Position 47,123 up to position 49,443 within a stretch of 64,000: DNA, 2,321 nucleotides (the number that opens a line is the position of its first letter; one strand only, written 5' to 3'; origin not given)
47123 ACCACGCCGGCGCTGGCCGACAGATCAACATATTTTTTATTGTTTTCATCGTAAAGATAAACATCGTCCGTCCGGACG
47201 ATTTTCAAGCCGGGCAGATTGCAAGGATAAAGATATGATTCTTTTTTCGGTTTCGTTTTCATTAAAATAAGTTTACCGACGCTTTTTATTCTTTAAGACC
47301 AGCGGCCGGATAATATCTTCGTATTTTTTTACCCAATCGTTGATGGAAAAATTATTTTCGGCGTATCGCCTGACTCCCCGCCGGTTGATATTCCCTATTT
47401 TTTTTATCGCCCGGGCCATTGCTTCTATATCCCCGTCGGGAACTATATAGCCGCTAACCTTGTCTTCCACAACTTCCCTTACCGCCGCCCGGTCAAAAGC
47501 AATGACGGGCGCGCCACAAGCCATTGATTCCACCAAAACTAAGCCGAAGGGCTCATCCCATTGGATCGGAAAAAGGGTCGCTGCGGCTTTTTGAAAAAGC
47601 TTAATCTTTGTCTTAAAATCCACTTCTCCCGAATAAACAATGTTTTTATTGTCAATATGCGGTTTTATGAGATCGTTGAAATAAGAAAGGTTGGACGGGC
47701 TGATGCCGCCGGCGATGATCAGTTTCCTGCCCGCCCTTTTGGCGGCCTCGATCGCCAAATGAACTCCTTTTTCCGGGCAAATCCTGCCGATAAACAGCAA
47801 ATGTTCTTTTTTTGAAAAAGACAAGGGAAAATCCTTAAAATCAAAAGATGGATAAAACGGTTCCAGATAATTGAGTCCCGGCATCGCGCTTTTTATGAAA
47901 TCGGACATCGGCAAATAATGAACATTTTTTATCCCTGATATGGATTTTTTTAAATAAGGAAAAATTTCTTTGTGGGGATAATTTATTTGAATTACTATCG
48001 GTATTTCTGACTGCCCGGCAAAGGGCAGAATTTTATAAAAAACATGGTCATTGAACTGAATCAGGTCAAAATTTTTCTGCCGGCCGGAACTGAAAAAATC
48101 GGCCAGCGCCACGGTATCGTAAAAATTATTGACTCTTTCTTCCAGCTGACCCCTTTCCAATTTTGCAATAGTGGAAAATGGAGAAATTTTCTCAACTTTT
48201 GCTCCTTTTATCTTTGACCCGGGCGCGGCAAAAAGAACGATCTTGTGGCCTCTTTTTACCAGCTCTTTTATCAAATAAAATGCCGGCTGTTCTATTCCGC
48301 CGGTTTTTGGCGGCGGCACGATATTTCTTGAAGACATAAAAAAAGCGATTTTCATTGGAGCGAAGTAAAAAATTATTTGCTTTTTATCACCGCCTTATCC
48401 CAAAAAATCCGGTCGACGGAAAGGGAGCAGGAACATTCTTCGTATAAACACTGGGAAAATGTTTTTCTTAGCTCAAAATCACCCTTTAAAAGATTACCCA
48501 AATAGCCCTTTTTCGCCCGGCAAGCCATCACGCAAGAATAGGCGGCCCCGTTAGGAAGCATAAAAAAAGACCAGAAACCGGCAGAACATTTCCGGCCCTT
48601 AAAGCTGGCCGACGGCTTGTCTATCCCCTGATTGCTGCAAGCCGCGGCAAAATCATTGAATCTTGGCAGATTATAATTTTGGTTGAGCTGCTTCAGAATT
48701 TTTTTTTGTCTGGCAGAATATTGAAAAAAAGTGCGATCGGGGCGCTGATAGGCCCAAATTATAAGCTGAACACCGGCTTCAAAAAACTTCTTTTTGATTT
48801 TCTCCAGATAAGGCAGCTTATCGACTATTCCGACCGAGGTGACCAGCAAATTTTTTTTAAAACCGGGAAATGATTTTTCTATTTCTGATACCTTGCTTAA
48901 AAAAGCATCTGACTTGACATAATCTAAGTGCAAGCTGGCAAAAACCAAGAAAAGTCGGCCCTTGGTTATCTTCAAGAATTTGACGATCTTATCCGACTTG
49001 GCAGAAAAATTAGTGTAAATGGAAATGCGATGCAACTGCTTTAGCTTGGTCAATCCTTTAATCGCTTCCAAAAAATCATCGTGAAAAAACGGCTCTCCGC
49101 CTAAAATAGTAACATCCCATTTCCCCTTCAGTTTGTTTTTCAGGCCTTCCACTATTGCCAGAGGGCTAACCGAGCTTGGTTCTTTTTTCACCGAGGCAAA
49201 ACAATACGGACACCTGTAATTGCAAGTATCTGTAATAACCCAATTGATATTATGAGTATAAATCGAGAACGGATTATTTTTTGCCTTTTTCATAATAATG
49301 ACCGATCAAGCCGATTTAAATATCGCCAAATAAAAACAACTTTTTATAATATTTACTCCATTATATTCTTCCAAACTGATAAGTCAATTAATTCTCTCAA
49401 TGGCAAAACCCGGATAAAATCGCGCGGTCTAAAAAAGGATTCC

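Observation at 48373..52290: His-Xaa-Ser (Hxs)-type cassette: repeat peptide flanked by two radical SAM maturases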

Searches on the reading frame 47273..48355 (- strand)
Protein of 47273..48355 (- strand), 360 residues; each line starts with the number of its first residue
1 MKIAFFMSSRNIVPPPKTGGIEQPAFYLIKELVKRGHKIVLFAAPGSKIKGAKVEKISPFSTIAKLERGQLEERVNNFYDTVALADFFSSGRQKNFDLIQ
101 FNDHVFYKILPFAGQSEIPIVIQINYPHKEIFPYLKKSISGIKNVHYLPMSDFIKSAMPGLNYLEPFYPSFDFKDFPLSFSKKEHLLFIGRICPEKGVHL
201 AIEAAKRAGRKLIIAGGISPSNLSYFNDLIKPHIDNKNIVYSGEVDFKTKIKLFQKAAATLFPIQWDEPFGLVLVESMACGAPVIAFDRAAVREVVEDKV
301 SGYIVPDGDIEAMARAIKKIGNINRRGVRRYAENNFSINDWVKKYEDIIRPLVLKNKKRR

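Call 3: search_protein_families(library=ncbifam, proteins=[window:47273-48355:-], max_evalue=0.01)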
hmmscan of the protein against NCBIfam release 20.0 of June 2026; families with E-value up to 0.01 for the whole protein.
window:47273-48355:- (360 aa): 30 families (the best 25 are shown)
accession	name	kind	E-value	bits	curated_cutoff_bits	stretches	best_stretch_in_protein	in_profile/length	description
NF041010.1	glycosy_Agl16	equivalog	5.6e-16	58.4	575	1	176-339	172-332/352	glycosylation protein Agl16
TIGR02149.1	glgA_Coryne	subfamily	5.4e-15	55.4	302.4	1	182-334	203-365/391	glycogen synthase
NF047880.1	glyco_SdgA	exception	2.3e-14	52.9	800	1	150-337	283-469/488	serine-aspartate repeat adhesin O-glycosyltransferase SdgA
NF053787.1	GlcN_PG_synth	equivalog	2.4e-14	53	480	1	182-335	195-338/361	N-acetylglucosaminyl phosphatidylglycerol synthase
TIGR03999.1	thiol_BshA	equivalog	2.7e-14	52.9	273.7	1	260-350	276-371/375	N-acetyl-alpha-D-glucosaminyl L-malate synthase BshA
NF041876.1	EPS_EpsE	equivalog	7.1e-13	48.6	400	1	238-321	277-359/389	exopolysaccharide biosynthesis GT4 family glycosyltransferase EpsE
NF038295.1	EPS_HpsP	equivalog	6.3e-12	45.2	550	1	182-339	206-374/388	hormogonium polysaccharide biosynthesis glycosyltransferase HpsP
TIGR03088.1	stp2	hypoth_equivalog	9.2e-12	44.7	409.05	1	272-350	287-371/374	TIGR03088 family PEP-CTERM/XrtA system glycosyltransferase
TIGR03449.1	mycothiol_MshA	equivalog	1.3e-10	40.8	462.5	1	182-322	218-368/406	D-inositol-3-phosphate glycosyltransferase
NF046085.1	XrtY_assoc_Gly1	equivalog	1.6e-10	40.5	400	1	181-338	207-370/387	XrtY-associated glycosyltransferase XYAG1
TIGR04157.1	glyco_rSAM_CFB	subfamily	2.5e-10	39.9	400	1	179-310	222-353/406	TIGR04157 family glycosyltransferase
NF012028.0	PRK15484.1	subfamily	3e-10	39.8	618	1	183-317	193-338/380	lipopolysaccharide N-acetylglucosaminyltransferase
TIGR04047.1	MSMEG_0565_glyc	hypoth_equivalog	2.4e-09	36.7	259.85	1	207-325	222-343/373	MSMEG_0565 family glycosyltransferase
NF038298.1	EPS_HpsO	equivalog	4.4e-09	35.6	575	1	259-320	290-349/388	hormogonium polysaccharide biosynthesis glycosyltransferase HpsO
TIGR04005.1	wcaL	equivalog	1.9e-07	30.3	537.6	1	190-328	229-375/406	colanic acid biosynthesis glycosyltransferase WcaL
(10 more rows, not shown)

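Call 4: search_protein_families(library=pfam, proteins=[window:47273-48355:-], max_evalue=0.01)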
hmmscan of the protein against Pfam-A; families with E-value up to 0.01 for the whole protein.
window:47273-48355:- (360 aa): 4 families
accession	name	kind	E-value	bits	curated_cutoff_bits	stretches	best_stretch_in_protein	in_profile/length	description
PF00534.26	Glycos_transf_1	-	3.5e-31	108.5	26.4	1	178-322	10-157/172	Glycosyl transferases group 1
PF13692.12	Glyco_trans_1_4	-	1.1e-24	87.7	27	1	185-320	3-139/142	Glycosyl transferases group 1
PF20706.3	GT4-conflict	-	0.00021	20.8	26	1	181-320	195-354/385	Family 4 Glycosyltransferase in conflict systems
PF13439.12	Glyco_transf_4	-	0.0014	19.1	28.5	1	19-124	2-103/170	Glycosyltransferase Family 4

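Call 52: search_protein_families(library=padloc, proteins=[window:47273-48355:-], max_evalue=0.001)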
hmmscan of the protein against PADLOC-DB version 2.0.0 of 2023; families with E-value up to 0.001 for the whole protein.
window:47273-48355:- (360 aa): 0 families

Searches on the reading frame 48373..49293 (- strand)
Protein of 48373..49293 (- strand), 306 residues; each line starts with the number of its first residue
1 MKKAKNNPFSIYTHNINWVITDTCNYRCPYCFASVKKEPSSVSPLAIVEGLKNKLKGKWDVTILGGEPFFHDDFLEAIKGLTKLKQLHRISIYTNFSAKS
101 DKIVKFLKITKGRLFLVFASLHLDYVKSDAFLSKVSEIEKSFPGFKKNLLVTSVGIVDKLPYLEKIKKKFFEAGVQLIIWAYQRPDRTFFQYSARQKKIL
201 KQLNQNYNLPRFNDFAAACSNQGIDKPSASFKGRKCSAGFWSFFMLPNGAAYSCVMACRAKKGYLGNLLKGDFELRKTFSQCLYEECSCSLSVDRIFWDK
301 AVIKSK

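Call 3: search_protein_families(library=ncbifam, proteins=[window:48373-49293:-], max_evalue=0.01)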
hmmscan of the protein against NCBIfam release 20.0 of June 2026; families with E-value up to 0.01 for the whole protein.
window:48373-49293:- (306 aa): 31 families (the best 25 are shown)
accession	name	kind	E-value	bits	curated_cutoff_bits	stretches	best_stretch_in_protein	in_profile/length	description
NF038073.1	rSAM_STM4011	subfamily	2.5e-19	69.6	200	1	23-291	11-255/278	STM4011 family radical SAM protein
NF038283.1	viperin_w_prok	equivalog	3.8e-12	46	180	1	15-104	3-100/281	viperin family antiviral radical SAM protein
TIGR02666.1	moaA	equivalog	4.4e-08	32.5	284.05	1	19-97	15-101/336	GTP 3',8-cyclase MoaA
TIGR04250.1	SCM_rSAM_ScmE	equivalog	5.7e-08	32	400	1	17-111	6-101/358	SynChlorMet cassette radical SAM/SPASM protein ScmE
NF001199.0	PRK00164.2-1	equivalog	6.7e-08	32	231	1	15-98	13-98/308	GTP 3',8-cyclase MoaA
NF045646.2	rSAM_Se_TrsS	equivalog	7.8e-08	31.3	490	1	20-96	92-170/441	radical SAM (seleno)protein TrsS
TIGR04084.1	rSAM_AF0577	subfamily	1e-07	31.2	225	1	20-95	3-77/347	TIGR04084 family radical SAM/SPASM domain-containing protein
TIGR02668.1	moaA_archaeal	equivalog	1.1e-07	31.2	325.25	1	15-98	11-96/303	GTP 3',8-cyclase MoaA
NF045702.1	rSAM_GDGT_ether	equivalog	1.6e-07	30.3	450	1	16-104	88-181/486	tetraether lipid synthase Tes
NF047865.1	rSAM_PapB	equivalog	1.7e-06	27.5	340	1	17-79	6-75/330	PapB family radical SAM/SPASM ranthipeptide maturase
NF045574.1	sacti_mat_StsB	exception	1.7e-06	27.2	625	1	15-79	97-163/466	StsB family radical SAM/SPASM domain sactipeptide maturase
TIGR02495.1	NrdG2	equivalog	1.8e-06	27.4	131.15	1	20-97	22-100/193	anaerobic ribonucleoside-triphosphate reductase activating protein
NF050035.1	rSAM_WgK_link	exception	2.4e-06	26.8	650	1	15-107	10-104/367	radical SAM/SPASM peptide maturase WgkB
TIGR04278.1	viperin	exception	3.5e-06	26.3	450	1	10-99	55-147/347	antiviral radical SAM protein viperin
TIGR03977.1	rSAM_pair_HxsC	equivalog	4.4e-06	25.8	267.9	1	17-102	28-115/292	His-Xaa-Ser system radical SAM maturase HxsC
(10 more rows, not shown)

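Call 4: search_protein_families(library=pfam, proteins=[window:48373-49293:-], max_evalue=0.01)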
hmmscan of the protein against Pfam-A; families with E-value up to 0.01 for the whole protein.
window:48373-49293:- (306 aa): 3 families
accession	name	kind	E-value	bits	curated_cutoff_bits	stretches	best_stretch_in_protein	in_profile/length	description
PF04055.27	Radical_SAM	-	2.8e-12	47.6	29.5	1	19-109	2-99/166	Radical SAM superfamily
PF13353.11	Fer4_12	-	0.0013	19.5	22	1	22-95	13-91/137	4Fe-4S single cluster domain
PF25263.1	DUF7863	-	0.0063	16.6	25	0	103-152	52-101/169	Domain of unknown function (DUF7863)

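Call 15: find_homologous_proteins(query=window:48373-49293:-, max_evalue=0.00001)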
Query window:48373-49293:- (306 aa): 8 proteins with E <= 0.00001 among 907 candidates.
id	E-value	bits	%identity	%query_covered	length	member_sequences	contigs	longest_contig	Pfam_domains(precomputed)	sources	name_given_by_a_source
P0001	1.3e-205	699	100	100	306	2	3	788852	PF04055.28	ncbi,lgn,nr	ncbi:MAG: radical SAM protein [Candidatus Portnoybacteria bacterium]|nr:radical SAM protein [Candida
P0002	1.2e-181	621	87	100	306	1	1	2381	PF04055.28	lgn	-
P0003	1.1e-111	391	56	100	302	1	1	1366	PF04055.28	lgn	-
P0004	1.5e-97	344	55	95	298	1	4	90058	PF04055.28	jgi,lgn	-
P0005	2.9e-93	330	51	98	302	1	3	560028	PF04055.28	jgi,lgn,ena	-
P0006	8.0e-73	263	44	97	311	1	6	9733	PF04055.28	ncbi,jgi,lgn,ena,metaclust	metaclust:\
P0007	6.4e-71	257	46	91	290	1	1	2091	PF04055.28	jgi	-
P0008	9.3e-48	181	40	44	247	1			PF04055.28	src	-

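Call 16: find_encoding_contigs(protein=P0005, flank=8000, max_places=3)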
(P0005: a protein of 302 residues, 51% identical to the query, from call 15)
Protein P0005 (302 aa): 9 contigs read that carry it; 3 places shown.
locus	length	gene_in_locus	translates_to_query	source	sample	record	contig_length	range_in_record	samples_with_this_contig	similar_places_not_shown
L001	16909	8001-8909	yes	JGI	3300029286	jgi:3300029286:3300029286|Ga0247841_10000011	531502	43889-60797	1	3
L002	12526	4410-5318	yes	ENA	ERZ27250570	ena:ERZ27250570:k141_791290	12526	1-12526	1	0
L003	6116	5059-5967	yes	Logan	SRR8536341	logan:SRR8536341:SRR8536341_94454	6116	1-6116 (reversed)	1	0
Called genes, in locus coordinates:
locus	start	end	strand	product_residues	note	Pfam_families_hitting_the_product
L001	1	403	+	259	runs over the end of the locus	PF04909:Amidohydro_2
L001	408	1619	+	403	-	-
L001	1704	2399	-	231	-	-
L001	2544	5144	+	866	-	PF07517:SecA_DEAD, PF01043:SecA_PP_bind, PF21090:P-loop_SecA, PF07516:SecA_SW, PF02810:SEC-C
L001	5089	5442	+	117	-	-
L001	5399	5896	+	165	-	-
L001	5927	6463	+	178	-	PF01931:NTPase_I-T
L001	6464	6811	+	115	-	-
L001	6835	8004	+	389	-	PF00155:Aminotran_1_2, PF01041:DegT_DnrJ_EryC1, PF00266:Aminotran_5 (weak), PF01212:Beta_elim_lyase (weak)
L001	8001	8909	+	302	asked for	PF04055:Radical_SAM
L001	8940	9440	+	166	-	PF00293:NUDIX (weak)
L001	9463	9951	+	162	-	PF00293:NUDIX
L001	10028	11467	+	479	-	PF07549:Sec_GG (weak), PF21760:SecD_1st, PF22599:SecDF_P1_head, PF03176:MMPL, PF02355:SecD_SecF_C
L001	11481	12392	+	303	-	PF02355:SecD_SecF_C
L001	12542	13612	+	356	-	PF04545:Sigma70_r4, PF05066:HARE-HTH (weak)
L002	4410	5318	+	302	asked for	PF04055:Radical_SAM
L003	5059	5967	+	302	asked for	PF04055:Radical_SAM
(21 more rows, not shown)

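Call 17: find_encoding_contigs(protein=P0004, flank=8000, max_places=3)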
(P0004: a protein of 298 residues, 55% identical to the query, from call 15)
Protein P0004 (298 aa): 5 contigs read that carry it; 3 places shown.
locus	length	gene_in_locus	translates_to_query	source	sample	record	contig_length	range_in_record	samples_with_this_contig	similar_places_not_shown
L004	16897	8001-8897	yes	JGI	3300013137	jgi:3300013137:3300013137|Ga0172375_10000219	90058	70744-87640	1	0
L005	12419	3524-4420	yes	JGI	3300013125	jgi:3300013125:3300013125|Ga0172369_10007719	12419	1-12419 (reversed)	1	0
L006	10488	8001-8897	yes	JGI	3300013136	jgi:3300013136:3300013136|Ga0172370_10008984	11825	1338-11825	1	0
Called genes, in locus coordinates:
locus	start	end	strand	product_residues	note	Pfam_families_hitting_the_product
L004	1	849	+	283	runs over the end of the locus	PF00491:Arginase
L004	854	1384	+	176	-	-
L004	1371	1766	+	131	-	PF08973:TM1506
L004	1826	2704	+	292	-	PF02525:Flavodoxin_2, PF03358:FMN_red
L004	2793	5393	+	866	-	PF07517:SecA_DEAD, PF01043:SecA_PP_bind, PF21090:P-loop_SecA, PF07516:SecA_SW, PF02810:SEC-C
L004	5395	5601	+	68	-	PF07866:DUF1653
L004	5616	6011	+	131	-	-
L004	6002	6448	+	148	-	-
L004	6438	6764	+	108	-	-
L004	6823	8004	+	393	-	PF00155:Aminotran_1_2, PF01041:DegT_DnrJ_EryC1, PF00266:Aminotran_5 (weak), PF01053:Cys_Met_Meta_PP (faint)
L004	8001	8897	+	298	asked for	PF04055:Radical_SAM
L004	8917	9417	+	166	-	PF00293:NUDIX (faint)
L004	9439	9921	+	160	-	PF00293:NUDIX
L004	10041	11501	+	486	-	PF07549:Sec_GG (weak), PF21760:SecD_1st, PF22599:SecDF_P1_head, PF03176:MMPL, PF02355:SecD_SecF_C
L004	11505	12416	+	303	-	PF07549:Sec_GG (weak), PF02355:SecD_SecF_C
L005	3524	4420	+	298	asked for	PF04055:Radical_SAM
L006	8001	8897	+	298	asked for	PF04055:Radical_SAM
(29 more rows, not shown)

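Call 18: find_encoding_contigs(protein=P0006, flank=8000, max_places=4)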
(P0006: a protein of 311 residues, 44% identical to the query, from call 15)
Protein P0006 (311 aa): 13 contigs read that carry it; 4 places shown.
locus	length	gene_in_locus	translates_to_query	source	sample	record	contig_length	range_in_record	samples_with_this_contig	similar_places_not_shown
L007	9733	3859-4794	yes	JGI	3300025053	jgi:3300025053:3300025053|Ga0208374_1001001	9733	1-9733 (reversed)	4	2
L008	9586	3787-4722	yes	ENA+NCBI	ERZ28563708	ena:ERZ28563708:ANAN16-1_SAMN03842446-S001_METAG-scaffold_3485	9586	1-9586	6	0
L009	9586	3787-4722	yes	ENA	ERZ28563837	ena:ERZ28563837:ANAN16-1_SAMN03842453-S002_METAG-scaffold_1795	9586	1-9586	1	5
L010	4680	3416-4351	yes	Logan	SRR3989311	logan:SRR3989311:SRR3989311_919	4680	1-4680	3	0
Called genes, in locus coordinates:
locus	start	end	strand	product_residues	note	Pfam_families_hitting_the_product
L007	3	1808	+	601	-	?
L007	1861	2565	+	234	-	PF04055:Radical_SAM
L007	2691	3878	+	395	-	PF00155:Aminotran_1_2, PF01041:DegT_DnrJ_EryC1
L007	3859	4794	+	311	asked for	PF04055:Radical_SAM (weak)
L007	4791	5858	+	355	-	PF13439:Glyco_transf_4 (weak), PF00534:Glycos_transf_1, PF13692:Glyco_trans_1_4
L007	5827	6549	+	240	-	PF22624:AASDHPPT_N, PF01648:ACPS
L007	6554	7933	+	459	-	PF01593:Amino_oxidase (weak), PF13450:NAD_binding_8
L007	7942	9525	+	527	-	PF13231:PMT_2 (weak)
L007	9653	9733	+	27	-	?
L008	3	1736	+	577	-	?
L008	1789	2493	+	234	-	PF04055:Radical_SAM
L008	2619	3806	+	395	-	PF00155:Aminotran_1_2, PF01041:DegT_DnrJ_EryC1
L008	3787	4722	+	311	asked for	PF04055:Radical_SAM (weak)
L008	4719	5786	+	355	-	PF13439:Glyco_transf_4 (weak), PF00534:Glycos_transf_1, PF13692:Glyco_trans_1_4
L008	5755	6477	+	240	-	PF22624:AASDHPPT_N, PF01648:ACPS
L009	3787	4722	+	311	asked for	PF04055:Radical_SAM (weak)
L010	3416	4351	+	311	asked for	PF04055:Radical_SAM (weak)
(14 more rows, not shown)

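Call 52: search_protein_families(library=padloc, proteins=[window:48373-49293:-], max_evalue=0.001)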
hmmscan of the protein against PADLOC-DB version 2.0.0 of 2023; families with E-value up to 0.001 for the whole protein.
window:48373-49293:- (306 aa): 2 families
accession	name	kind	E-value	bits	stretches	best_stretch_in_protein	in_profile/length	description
PDLC02903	pVip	-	3.1e-15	54.3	1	16-105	2-87/257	Viperins not associated with kinases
PDLC02904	pVip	-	7.2e-11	40.1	1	16-95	5-84/262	Viperins associated with kinases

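Call 53: search_solved_structures(query=window:48373-49293:-, max_evalue=0.01)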
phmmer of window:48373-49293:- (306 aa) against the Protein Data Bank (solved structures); distinct sequences matched with E-value up to 0.01: 10.
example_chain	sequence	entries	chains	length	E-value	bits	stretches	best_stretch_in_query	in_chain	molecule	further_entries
7n7h_A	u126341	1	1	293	4.9e-05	25.7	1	15-98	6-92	VIPERIN-LIKE ENZYME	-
7tol_A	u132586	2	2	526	0.00019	23.8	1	17-108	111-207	glycerol dibiphytanyl glycerol tetraether - macrocyclic archaeol synthase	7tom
9dfn_A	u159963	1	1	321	0.00072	21.9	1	15-102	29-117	Radical SAM core domain-containing protein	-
6q2p_A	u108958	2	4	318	0.0012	21.2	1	15-77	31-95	Radical S-adenosyl methionine domain-containing protein 2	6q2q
5vsl_A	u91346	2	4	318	0.0012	21.2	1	15-77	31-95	Radical S-adenosyl methionine domain-containing protein 2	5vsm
9dfu_A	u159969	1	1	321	0.0013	21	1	15-102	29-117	Radical SAM core domain-containing protein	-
6b4c_A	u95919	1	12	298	0.0016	20.8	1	15-102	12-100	Viperin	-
9dfw_A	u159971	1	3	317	0.0016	20.7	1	15-102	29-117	Radical SAM core domain-containing protein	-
9dgw_A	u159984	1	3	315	0.0017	20.7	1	15-102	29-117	Radical SAM core domain-containing protein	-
7n7i_A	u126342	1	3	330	0.0019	20.5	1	15-102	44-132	Viperin-like enzyme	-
